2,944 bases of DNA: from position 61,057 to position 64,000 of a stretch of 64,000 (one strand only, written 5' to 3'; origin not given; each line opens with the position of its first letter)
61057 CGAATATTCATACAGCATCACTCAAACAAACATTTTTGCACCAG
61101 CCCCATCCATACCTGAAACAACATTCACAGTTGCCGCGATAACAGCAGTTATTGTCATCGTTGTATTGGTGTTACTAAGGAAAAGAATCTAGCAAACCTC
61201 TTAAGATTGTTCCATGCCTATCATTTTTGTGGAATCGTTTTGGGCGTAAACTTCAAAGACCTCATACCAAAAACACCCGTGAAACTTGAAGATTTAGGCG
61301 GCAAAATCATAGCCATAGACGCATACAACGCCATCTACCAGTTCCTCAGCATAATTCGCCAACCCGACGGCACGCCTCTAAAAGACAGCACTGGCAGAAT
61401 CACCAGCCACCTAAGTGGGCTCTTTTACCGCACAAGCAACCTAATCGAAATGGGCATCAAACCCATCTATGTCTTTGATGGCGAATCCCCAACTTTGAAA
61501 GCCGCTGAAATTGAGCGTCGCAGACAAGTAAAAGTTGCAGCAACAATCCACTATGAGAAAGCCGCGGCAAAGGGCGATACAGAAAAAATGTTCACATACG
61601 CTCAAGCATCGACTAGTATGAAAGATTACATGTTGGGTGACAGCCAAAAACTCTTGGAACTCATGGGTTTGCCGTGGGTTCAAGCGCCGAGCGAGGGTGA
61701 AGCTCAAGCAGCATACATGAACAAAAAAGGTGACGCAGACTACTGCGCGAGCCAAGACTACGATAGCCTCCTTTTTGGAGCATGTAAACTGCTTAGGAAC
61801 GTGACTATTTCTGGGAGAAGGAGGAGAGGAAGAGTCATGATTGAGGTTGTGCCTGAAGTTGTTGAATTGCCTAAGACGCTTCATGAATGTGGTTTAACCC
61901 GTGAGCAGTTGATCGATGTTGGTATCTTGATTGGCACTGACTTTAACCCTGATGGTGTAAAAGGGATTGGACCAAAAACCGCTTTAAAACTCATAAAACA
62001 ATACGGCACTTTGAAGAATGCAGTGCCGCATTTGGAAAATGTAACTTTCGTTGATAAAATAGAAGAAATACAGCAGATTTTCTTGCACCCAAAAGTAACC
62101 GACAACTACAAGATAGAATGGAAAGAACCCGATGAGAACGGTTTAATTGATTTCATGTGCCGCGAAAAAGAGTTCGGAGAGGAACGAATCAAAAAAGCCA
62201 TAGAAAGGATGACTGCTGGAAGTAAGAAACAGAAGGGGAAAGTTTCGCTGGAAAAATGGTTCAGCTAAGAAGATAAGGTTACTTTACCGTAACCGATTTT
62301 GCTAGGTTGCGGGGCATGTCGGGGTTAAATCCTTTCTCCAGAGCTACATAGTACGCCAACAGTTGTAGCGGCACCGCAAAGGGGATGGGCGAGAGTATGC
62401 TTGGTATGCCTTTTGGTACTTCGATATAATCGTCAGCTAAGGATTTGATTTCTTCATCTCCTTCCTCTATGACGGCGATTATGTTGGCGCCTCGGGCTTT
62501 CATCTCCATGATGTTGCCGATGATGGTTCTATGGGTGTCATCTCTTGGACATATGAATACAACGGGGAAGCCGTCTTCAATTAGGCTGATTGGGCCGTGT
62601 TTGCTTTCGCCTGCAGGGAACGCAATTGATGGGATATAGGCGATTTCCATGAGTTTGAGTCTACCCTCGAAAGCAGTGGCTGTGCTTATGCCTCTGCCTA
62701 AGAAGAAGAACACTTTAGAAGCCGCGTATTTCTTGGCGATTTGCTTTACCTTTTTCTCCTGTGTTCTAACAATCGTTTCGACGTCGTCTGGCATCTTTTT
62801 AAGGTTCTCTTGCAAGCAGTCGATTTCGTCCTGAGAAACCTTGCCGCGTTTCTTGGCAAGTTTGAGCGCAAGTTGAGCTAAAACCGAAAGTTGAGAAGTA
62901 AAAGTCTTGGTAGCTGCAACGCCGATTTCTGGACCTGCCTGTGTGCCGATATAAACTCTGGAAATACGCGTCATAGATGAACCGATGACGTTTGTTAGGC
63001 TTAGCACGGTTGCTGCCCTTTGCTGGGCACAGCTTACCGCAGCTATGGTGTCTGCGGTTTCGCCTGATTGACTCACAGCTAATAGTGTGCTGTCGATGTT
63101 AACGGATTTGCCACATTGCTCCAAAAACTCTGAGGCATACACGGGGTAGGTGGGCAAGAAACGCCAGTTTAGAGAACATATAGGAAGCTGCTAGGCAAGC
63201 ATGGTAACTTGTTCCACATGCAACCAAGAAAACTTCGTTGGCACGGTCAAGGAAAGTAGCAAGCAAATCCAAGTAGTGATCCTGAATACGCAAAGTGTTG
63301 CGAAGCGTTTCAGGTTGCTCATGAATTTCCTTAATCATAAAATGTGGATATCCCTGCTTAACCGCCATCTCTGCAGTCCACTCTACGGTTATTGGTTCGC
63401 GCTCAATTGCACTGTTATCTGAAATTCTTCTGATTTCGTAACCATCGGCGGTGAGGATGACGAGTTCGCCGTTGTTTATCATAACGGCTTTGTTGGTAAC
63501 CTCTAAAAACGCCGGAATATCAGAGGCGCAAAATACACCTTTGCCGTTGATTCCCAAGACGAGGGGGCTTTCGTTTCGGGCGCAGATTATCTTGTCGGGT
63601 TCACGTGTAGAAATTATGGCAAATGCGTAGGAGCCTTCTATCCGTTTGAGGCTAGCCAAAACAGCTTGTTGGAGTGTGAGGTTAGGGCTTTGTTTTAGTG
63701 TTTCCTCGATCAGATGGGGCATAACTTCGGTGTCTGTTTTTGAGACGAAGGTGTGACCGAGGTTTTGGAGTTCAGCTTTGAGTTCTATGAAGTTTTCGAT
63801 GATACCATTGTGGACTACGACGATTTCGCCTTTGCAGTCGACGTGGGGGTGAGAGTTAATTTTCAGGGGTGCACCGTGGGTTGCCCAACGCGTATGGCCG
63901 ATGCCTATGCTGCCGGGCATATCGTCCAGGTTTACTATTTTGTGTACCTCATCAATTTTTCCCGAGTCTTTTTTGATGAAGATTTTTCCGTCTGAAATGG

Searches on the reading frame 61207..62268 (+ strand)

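Call 94: search_protein_families(library=pfam, max_evalue=1e-8, proteins=[window:61207-62268:+])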
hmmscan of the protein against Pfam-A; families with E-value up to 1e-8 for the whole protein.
window:61207-62268:+ (353 aa): 3 families
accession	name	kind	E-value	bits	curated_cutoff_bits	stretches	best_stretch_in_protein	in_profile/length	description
PF00867.23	XPG_I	-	7.6e-27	94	24.9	1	154-245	1-89/89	XPG I-region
PF00752.23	XPG_N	-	2.7e-20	73.1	22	1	24-109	18-98/101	XPG N-terminal domain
PF01367.25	5_3_exonuc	-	2.5e-09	37.9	40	1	231-280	2-52/97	5'-3' exonuclease, C-terminal SAM fold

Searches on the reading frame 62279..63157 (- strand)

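Call 94: search_protein_families(library=pfam, max_evalue=1e-8, proteins=[window:62279-63157:-])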
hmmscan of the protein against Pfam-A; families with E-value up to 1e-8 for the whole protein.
window:62279-63157:- (292 aa): 1 family
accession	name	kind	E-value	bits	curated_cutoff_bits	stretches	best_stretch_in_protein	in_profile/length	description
PF01380.27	SIS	-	2e-36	125.1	25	2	147-273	5-129/131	SIS domain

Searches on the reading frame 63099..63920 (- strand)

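Call 94: search_protein_families(library=pfam, max_evalue=1e-8, proteins=[window:63099-63920:-])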
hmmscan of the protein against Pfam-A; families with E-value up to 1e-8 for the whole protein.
window:63099-63920:- (273 aa): 2 families
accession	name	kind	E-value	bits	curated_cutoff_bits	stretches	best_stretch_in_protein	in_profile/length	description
PF13522.11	GATase_6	-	5.7e-21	75.3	27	1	3-134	10-130/130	Glutamine amidotransferase domain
PF13537.11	GATase_7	-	1.1e-19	71.1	25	1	23-139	13-122/123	Glutamine amidotransferase domain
